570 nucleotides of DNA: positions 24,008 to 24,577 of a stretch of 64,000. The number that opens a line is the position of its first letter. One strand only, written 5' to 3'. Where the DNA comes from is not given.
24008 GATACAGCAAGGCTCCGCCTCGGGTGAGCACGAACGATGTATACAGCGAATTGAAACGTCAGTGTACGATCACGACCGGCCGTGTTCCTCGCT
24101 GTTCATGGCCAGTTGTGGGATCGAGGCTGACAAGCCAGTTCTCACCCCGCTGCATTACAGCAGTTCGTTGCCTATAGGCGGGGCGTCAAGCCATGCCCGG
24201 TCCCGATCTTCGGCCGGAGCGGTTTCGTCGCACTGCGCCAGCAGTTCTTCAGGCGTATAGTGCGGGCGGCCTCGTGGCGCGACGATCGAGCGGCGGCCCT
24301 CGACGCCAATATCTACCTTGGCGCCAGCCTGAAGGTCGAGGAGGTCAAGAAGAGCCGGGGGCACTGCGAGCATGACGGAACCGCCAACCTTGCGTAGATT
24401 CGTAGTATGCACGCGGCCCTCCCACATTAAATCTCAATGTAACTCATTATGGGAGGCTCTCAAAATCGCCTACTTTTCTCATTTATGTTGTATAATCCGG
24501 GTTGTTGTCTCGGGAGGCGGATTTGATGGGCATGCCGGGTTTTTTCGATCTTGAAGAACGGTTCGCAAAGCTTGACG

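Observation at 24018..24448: Orphan PemI-like antitoxin: toxin gene apparently deleted, IS inserted in its promoter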

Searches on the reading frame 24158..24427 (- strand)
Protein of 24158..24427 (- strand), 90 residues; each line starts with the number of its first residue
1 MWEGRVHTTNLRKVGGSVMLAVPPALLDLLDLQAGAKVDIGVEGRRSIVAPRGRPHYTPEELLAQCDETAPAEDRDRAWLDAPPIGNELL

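Call 3: search_protein_families(library=pfam, proteins=[window:24158-24427:-], max_evalue=1)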
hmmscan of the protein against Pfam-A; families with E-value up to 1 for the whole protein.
seq(90 aa): 1 family
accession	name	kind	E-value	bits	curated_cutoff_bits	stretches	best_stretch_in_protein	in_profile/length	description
PF04014.23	MazE_antitoxin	-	0.0016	18.8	24.7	1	12-49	2-39/48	Antidote-toxin recognition MazE, bacterial antitoxin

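Call 4: search_protein_families(library=ncbifam, proteins=[window:24158-24427:-], max_evalue=1)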
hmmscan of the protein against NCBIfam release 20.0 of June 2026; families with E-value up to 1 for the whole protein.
seq(90 aa): 3 families
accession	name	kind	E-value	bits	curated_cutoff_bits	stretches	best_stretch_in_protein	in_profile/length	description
NF052488.1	TAtMazEAgrob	equivalog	1.5e-12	47.5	130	1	8-89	4-87/87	type II toxin-antitoxin system antitoxin MazE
NF008463.0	PRK11347.1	equivalog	1.7e-08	34.6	101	1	11-89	5-82/83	antitoxin ChpS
TIGR02609.1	doc_partner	hypoth_equivalog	0.06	13.7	55.9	1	11-40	3-32/74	putative addiction module antidote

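Call 6: search_dna_similar(query=window:24158-24412:-, collection=plasmids, mode=protein, max_rows=30)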
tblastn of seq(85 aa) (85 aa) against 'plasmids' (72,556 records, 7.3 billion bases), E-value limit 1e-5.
Records with a match: 4074; places in all: 4102; records where one place covers at least 80% of the query: 4074.
Best place of each record, by identity: 60-80% 70; <60% 4004.
By first word of the organism name: Escherichia 1990; Klebsiella 1414; Salmonella 232; Enterobacter 121; Shigella 108; Xanthomonas 59; Citrobacter 57; Serratia 19; Xylella 15; uncultured 11; and 27 more.
By predicted mobility (MOB-suite, as given by PLSDB): conjugative 3215; mobilizable 460; non-mobilizable 399.
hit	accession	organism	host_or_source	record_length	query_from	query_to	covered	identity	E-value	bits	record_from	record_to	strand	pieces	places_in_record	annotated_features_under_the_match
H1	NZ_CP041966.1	Xanthomonas citri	Soybean (Glycine max (L.) Merrill),cell ...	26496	1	85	100%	63.5%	3e-17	81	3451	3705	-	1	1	plasmid stable inheritance protein I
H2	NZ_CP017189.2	Xanthomonas citri pv. glycines str. 8ra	Glycine max cv. Jinju1,single ...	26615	1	85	100%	63.5%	3e-17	81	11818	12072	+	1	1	plasmid stable inheritance protein I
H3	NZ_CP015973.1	Xanthomonas citri pv. glycines str. 12-2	soybean (Glycine max)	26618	1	85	100%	63.5%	3e-17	81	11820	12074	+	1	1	plasmid stable inheritance protein I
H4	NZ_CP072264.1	Xanthomonas citri pv. glycines CFBP 2526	Glycine,cell culture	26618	1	85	100%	63.5%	3e-17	81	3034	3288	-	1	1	plasmid stable inheritance protein I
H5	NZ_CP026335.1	Xanthomonas citri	Glycine max L. Merr.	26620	1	85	100%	63.5%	3e-17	81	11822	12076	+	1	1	plasmid stable inheritance protein I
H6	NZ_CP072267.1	Xanthomonas citri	Glycine max,cell culture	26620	1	85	100%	63.5%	3e-17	81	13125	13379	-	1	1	plasmid stable inheritance protein I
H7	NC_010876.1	Xanthomonas citri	-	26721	1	85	100%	63.5%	3e-17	81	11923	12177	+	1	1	plasmid stable inheritance protein I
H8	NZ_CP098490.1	Xanthomonas citri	Glycine max,cell culture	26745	1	85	100%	63.5%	3e-17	81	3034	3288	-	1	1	plasmid stable inheritance protein I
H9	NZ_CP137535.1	Xanthomonas euvesicatoria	tomato,cell culture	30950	1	85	100%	63.5%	3e-17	81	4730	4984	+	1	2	plasmid stable inheritance protein I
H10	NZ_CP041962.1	Xanthomonas citri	Soybean (Glycine max (L.) Merrill),cell ...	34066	1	85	100%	63.5%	3e-17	81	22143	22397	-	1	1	plasmid stable inheritance protein I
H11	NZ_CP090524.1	Xanthomonas citri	soybean,single cell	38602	1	85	100%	63.5%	3e-17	81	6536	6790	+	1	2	plasmid stable inheritance protein I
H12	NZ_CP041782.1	Xanthomonas citri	Soybean (Glycine max (L.) Merrill),cell ...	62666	1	85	100%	63.5%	3e-17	81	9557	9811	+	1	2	plasmid stable inheritance protein I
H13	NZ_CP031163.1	Deinococcus wulumuqiensis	cell culture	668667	1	85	100%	62.4%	1e-16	79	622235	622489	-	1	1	AbrB/MazE/SpoVT family DNA-binding domain-containing protein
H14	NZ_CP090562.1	Xanthomonas citri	Gossypium hirsutum,Whole organism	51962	1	85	100%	60.0%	2e-17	82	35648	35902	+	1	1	antitoxin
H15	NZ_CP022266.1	Xanthomonas citri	Cowpea,cell culture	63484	1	85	100%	60.0%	2e-17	82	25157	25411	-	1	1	antitoxin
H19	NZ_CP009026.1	Xanthomonas citri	citrus spp.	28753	1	85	100%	60.0%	5e-17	81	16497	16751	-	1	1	antitoxin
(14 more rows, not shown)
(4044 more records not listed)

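Call 8: find_encoding_contigs(protein=window:24158-24427:-, flank=10000, max_places=10)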
Protein seq(90 aa) (90 aa): 2 contigs read that carry it; 2 places shown.
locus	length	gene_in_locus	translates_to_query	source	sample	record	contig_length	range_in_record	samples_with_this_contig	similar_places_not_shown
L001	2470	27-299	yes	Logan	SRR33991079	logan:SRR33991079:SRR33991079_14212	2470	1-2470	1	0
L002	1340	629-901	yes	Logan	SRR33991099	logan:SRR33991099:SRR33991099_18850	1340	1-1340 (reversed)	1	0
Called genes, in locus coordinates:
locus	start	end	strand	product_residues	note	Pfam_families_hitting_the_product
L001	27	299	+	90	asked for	-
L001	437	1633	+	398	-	PF06850:PHB_depo_C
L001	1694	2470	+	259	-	?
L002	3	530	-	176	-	?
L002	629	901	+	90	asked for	-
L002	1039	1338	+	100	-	?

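Call 12: find_homologous_proteins(query=window:24158-24412:-)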
Query seq(85 aa) (85 aa): 7984 proteins with E <= 0.001 among 8000 candidates; the best 120 are listed.
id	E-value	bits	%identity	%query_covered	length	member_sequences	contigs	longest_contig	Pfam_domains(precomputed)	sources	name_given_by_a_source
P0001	2.6e-49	183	100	100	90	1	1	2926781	-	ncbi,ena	-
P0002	2.8e-37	144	81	100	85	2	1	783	-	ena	-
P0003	5.5e-37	143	79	100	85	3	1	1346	-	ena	-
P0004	2.2e-36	141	80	100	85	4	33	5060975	-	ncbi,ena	-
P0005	2.3e-36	141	81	100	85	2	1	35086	-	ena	-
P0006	5.8e-36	140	79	100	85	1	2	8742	-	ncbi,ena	-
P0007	7.7e-36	140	79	100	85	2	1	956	-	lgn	-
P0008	8.1e-36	140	79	100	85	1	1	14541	-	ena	-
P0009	8.1e-36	140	78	100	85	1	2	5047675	-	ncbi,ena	-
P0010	1.1e-35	139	78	100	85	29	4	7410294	PF04014.24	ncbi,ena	-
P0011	1.5e-35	139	78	100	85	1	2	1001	PF04014.24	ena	-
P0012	1.5e-35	139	78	100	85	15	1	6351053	-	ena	-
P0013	1.5e-35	139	79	100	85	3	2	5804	-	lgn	-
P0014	2.2e-35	138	78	100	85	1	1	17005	PF04014.24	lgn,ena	-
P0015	2.2e-35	138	79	100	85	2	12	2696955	-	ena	-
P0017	2.5e-35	138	80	100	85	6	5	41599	-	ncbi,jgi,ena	-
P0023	4.2e-35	137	76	100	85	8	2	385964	PF04014.24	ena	-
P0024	4.3e-35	137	78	100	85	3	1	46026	PF04014.24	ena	-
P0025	4.6e-35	137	76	100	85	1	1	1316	PF04014.24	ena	-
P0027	6.3e-35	137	79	100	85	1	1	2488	PF04014.24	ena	-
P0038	1.6e-34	135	76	100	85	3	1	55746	PF04014.24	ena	-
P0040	1.7e-34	135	79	100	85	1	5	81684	PF04014.24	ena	-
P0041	2.1e-34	135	76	100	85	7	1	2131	PF04014.24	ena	-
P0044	2.8e-34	135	75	100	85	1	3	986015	PF04014.24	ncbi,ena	-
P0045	2.9e-34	135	76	100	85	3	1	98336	PF04014.24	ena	-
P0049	3.0e-34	135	75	100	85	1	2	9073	PF04014.24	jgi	-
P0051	3.3e-34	134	74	100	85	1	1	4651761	PF04014.24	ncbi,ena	-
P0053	3.4e-34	134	78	100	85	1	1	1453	PF04014.24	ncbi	-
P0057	4.1e-34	134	78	100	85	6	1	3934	PF04014.24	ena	-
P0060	4.1e-34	134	75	100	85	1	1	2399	PF04014.24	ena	-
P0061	4.2e-34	134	75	100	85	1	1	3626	PF04014.24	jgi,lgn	-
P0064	5.4e-34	134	76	100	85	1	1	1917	PF04014.24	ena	-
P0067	5.8e-34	134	75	100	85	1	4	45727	PF04014.24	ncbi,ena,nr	ncbi:MAG: antitoxin [Alphaproteobacteria bacterium]|nr:antitoxin [Alphaproteobacteria bacterium]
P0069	7.4e-34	133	75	100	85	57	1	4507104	PF04014.24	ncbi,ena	-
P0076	8.0e-34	133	75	100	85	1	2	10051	PF04014.24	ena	-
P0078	8.4e-34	133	78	100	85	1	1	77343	PF04014.24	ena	-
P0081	1.1e-33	133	76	100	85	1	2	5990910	PF04014.24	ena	-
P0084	1.1e-33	133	76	100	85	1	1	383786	PF04014.24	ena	-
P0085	1.1e-33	133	74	100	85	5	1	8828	PF04014.24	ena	-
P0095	1.6e-33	132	76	100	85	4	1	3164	PF04014.24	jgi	-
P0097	1.9e-33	132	75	100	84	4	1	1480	PF04014.24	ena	-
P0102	2.1e-33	132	75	100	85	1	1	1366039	PF04014.24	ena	-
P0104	2.1e-33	132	75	100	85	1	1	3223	PF04014.24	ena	-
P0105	2.1e-33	132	75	100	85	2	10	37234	PF04014.24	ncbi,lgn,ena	-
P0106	2.1e-33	132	73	100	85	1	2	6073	PF04014.24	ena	-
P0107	2.1e-33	132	76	100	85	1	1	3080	PF04014.24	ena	-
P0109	2.3e-33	132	78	100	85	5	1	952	PF04014.24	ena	-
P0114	2.8e-33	131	74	100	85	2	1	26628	PF04014.24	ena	-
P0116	2.8e-33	131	73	100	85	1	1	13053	PF04014.24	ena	-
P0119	3.0e-33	131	75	100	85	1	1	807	PF04014.24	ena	-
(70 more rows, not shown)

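Call 13: find_encoding_contigs(protein=P0004, flank=4000, max_places=5)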
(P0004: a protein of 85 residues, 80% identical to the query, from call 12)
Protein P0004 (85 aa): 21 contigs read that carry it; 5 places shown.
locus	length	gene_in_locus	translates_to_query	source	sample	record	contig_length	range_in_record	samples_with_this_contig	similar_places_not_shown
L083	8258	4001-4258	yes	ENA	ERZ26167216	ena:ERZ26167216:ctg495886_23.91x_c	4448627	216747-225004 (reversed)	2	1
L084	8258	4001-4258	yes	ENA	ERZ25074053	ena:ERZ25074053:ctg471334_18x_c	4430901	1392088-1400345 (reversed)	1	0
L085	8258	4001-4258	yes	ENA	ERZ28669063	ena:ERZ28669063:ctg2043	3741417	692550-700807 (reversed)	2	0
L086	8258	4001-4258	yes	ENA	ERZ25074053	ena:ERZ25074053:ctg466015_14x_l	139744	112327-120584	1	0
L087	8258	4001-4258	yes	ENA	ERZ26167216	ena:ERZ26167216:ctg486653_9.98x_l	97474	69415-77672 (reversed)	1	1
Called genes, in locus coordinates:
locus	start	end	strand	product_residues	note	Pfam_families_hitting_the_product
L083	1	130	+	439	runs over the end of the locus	PF05496:RuvB_N, PF01078:Mg_chelatase (faint), PF13191:AAA_16 (faint), PF00004:AAA, PF07728:AAA_5 (weak), PF16193:AAA_assoc_2, PF12002:MgsA_C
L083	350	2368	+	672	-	PF12228:DUF3604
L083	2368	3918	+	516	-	PF00144:Beta-lactamase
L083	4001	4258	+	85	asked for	-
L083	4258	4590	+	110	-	PF02452:PemK_toxin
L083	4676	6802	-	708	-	PF01011:PQQ, PF13360:PQQ_2, PF13570:Beta-prop_ACSF4, PF01011:PQQ, PF13442:Cytochrome_CBB3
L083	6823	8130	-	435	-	PF02746:MR_MLE_N, PF13378:MR_MLE_C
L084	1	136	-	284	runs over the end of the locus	PF00557:Peptidase_M24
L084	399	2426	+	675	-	PF12228:DUF3604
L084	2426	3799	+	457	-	PF00144:Beta-lactamase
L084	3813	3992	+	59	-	-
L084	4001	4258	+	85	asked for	-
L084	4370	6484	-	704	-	PF01011:PQQ, PF13360:PQQ_2, PF01011:PQQ, PF13570:Beta-prop_ACSF4, PF13442:Cytochrome_CBB3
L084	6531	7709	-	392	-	PF02746:MR_MLE_N, PF13378:MR_MLE_C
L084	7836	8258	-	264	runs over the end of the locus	PF12146:Hydrolase_4 (faint), PF00561:Abhydrolase_1, PF12697:Abhydrolase_6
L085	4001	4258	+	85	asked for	-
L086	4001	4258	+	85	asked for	-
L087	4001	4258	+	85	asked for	-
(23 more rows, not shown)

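Call 14: find_encoding_contigs(protein=P0005, flank=4000, max_places=3)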
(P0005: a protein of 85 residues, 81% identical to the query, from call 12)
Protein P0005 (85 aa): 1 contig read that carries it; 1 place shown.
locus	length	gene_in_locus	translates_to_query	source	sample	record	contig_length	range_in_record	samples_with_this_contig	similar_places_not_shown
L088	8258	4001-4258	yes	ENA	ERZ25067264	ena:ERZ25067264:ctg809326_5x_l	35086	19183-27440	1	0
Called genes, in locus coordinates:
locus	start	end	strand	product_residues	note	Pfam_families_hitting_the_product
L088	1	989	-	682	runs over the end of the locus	-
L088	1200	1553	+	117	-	PF01527:HTH_Tnp_1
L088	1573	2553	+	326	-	PF13384:HTH_23, PF13518:HTH_28, PF13551:HTH_29 (faint), PF13565:HTH_32, PF00665:rve, PF13683:rve_3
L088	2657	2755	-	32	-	-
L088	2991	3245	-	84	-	-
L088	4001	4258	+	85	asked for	-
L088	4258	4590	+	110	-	PF02452:PemK_toxin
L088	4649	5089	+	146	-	-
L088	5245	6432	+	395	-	PF13289:SIR2_2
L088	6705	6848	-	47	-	-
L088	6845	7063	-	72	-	-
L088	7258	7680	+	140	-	PF20464:MmeI_N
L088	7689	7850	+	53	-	-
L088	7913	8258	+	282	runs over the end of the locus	PF12762:DDE_Tnp_IS1595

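Call 15: find_encoding_contigs(protein=P0017, flank=4000, max_places=4)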
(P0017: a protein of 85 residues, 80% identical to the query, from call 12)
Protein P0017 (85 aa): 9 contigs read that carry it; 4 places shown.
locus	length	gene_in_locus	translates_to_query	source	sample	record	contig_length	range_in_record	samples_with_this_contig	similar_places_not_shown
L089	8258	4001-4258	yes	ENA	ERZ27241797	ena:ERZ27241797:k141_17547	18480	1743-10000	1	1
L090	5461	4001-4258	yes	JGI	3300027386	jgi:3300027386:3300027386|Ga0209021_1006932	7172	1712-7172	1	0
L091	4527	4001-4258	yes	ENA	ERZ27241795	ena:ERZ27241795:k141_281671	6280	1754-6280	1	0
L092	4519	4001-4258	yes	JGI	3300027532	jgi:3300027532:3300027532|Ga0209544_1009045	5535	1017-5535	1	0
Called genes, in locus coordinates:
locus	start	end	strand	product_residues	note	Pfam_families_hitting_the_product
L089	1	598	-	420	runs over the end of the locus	PF13458:Peripla_BP_6, PF01094:ANF_receptor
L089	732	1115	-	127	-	PF10805:DUF2730 (faint), PF04513:Baculo_PEP_C (faint), PF27742:CTXL_M (faint), PF23991:DUF7310 (faint)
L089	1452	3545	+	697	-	PF00756:Esterase (faint), PF00326:Peptidase_S9 (weak), PF22612:GH113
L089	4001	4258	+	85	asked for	-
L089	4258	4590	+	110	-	PF02452:PemK_toxin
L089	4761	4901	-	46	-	-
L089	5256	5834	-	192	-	-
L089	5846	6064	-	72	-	-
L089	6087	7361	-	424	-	PF24575:TPR_Slam (faint), PF04575:SlipAM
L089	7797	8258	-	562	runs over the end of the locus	-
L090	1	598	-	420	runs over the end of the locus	PF13458:Peripla_BP_6, PF01094:ANF_receptor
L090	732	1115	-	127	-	PF10805:DUF2730 (faint), PF04513:Baculo_PEP_C (faint), PF27742:CTXL_M (faint), PF23991:DUF7310 (faint)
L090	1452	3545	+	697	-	PF00756:Esterase (faint), PF00326:Peptidase_S9 (weak), PF22612:GH113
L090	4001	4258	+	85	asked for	-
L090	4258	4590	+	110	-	PF02452:PemK_toxin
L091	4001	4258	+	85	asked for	-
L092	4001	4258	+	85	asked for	-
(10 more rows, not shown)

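Call 30: find_related_loci(query=window:24158-24412:-, collection=metagenome_contigs, flank=2500)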
Query seq(85 aa) (85 aa) in metagenome_contigs; peptide patterns used: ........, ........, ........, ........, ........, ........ (x = any residue, [..] = any of these).
600 stretches matched a pattern (row limit reached: there are more); 178 encode a relative of the query (tblastn E <= 1e-3); the best 80 are kept; 80 distinct loci.
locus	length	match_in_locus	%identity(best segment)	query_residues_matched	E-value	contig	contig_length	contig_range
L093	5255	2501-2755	81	1-85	6e-41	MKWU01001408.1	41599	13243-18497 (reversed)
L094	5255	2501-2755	76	1-85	5e-39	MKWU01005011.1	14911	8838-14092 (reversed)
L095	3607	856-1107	73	1-84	6e-37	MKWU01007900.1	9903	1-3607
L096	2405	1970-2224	66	1-85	1e-34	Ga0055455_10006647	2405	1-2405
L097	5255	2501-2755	68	1-85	2e-34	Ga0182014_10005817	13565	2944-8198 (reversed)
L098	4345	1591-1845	67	1-85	2e-34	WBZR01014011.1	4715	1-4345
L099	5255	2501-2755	68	1-85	2e-34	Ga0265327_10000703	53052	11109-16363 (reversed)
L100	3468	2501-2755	64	1-85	3e-33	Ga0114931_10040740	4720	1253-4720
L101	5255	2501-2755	65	1-85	3e-33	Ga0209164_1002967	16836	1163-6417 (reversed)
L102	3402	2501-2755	67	1-85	2e-33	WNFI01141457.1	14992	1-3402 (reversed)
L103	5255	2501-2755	66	1-85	3e-33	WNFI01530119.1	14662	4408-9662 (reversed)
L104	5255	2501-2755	68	1-85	3e-33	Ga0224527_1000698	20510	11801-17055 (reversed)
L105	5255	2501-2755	64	1-85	3e-33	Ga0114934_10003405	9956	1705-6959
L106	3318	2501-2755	65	1-85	5e-33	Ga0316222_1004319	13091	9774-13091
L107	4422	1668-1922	65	1-85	6e-33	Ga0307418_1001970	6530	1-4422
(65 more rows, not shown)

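Call 37: search_dna_similar(query=window:24158-24412:-, collection=plasmids, mode=protein, rows=spread, max_rows=25)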
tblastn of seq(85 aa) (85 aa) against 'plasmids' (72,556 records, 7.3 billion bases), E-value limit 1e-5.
Records with a match: 4074; places in all: 4102; records where one place covers at least 80% of the query: 4074.
Best place of each record, by identity: 60-80% 70; <60% 4004.
By first word of the organism name: Escherichia 1990; Klebsiella 1414; Salmonella 232; Enterobacter 121; Shigella 108; Xanthomonas 59; Citrobacter 57; Serratia 19; Xylella 15; uncultured 11; and 27 more.
By predicted mobility (MOB-suite, as given by PLSDB): conjugative 3215; mobilizable 460; non-mobilizable 399.
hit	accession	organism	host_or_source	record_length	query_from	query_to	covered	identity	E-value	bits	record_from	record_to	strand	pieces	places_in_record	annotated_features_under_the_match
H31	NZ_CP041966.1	Xanthomonas citri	Soybean (Glycine max (L.) Merrill),cell ...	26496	1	85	100%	63.5%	3e-17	81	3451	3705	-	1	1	plasmid stable inheritance protein I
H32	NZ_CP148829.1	Salmonella enterica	Chicken,single cell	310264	1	85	100%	51.8%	3e-12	67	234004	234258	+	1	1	hypothetical protein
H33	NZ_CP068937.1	Klebsiella pneumoniae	Homo sapiens,Plasmid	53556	1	83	98%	53.0%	5e-10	61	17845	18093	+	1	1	pemI: type II toxin-antitoxin system antitoxin PemI | pemK: type II toxin-antitoxin system toxin endoribonuclease PemK-mt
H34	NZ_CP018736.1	Klebsiella pneumoniae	Homo sapiens,urine sample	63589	1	83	98%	53.0%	5e-10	61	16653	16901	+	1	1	pemI: type II toxin-antitoxin system antitoxin PemI | pemK: type II toxin-antitoxin system toxin endoribonuclease PemK-mt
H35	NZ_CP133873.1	Escherichia coli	Homo sapiens,pure culture,rectal swab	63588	1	83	98%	53.0%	5e-10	61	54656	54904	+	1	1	pemI: type II toxin-antitoxin system antitoxin PemI | pemK: type II toxin-antitoxin system toxin endoribonuclease PemK-mt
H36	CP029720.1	Enterobacter cloacae complex sp.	-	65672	1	83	98%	53.0%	5e-10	61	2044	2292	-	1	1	mRNA interferase PemK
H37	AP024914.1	Enterobacter cloacae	Homo sapiens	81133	1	83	98%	53.0%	5e-10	61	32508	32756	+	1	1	pemI: antitoxin PemI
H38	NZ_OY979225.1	Providencia stuartii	Homo sapiens,human wound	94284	1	83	98%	53.0%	7e-10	60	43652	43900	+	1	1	pemI: type II toxin-antitoxin system antitoxin PemI | type II toxin-antitoxin system PemK/MazF family toxin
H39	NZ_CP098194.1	Escherichia coli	Canis lupus familiaris,Rectal swab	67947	1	83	98%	51.8%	1e-9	59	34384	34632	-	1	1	pemI: type II toxin-antitoxin system antitoxin PemI | pemK: type II toxin-antitoxin system PemK/MazF family toxin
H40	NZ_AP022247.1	Escherichia coli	-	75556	1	83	98%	51.8%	1e-9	59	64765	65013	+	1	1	pemI: type II toxin-antitoxin system antitoxin PemI | pemK: type II toxin-antitoxin system PemK/MazF family toxin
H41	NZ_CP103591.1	Escherichia coli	Homo sapiens,blood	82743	1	83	98%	51.8%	1e-9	59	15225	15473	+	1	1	pemI: type II toxin-antitoxin system antitoxin PemI | pemK: type II toxin-antitoxin system PemK/MazF family toxin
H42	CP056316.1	Escherichia coli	culture,Freshwater sample from ...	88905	1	83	98%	51.8%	1e-9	59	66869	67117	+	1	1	pemI: type II toxin-antitoxin system antitoxin PemI | pemK: type II toxin-antitoxin system toxin endoribonuclease PemK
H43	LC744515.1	Escherichia coli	-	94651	1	83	98%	51.8%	1e-9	59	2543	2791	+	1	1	pemI: antitoxin PemI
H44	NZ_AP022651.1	Escherichia coli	Homo sapiens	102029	1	83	98%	51.8%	1e-9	59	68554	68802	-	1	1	pemI: type II toxin-antitoxin system antitoxin PemI | pemK: type II toxin-antitoxin system PemK/MazF family toxin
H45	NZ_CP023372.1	Escherichia coli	canine,whole organism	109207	1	83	98%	51.8%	1e-9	59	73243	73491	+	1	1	pemI: type II toxin-antitoxin system antitoxin PemI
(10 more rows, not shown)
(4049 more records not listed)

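Call 38: get_annotated_region(hit=H40, flank=700)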
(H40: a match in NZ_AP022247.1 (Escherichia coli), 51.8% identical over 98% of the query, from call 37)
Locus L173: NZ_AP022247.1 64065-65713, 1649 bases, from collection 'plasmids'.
description: Escherichia coli strain WP8-S18-CRE-02 plasmid pWP8-S18-CRE-02_2, complete sequence
organism: Escherichia coli (NCBI taxid 562)
taxonomy: Bacteria; Pseudomonadota; Gammaproteobacteria; Enterobacterales; Enterobacteriaceae; Escherichia; Escherichia coli
host: -; source: -; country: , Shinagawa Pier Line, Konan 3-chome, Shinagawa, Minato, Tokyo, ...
typing (MOB-suite, as given by PLSDB): conjugative; replicon IncFIA; relaxase MOBF; mating-pair formation MPF_F
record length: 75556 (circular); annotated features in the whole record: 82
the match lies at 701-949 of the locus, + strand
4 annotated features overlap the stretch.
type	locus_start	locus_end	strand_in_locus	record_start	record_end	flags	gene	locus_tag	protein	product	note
CDS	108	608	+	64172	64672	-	-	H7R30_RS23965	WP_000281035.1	CPBP family intramembrane glutamic endopeptidase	GO:0071586 - CAAX-box protein processing [Evidence IEA]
CDS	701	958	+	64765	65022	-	pemI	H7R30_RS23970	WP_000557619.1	type II toxin-antitoxin system antitoxin PemI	-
CDS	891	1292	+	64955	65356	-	pemK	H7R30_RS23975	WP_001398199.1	type II toxin-antitoxin system PemK/MazF family toxin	-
CDS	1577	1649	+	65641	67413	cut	-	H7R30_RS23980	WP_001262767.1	DUF262 domain-containing protein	-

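Call 52: search_solved_structures(query=window:24158-24412:-, max_evalue=0.01, show_alignments=2)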
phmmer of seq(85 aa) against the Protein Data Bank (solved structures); distinct sequences matched with E-value up to 0.01: 0.
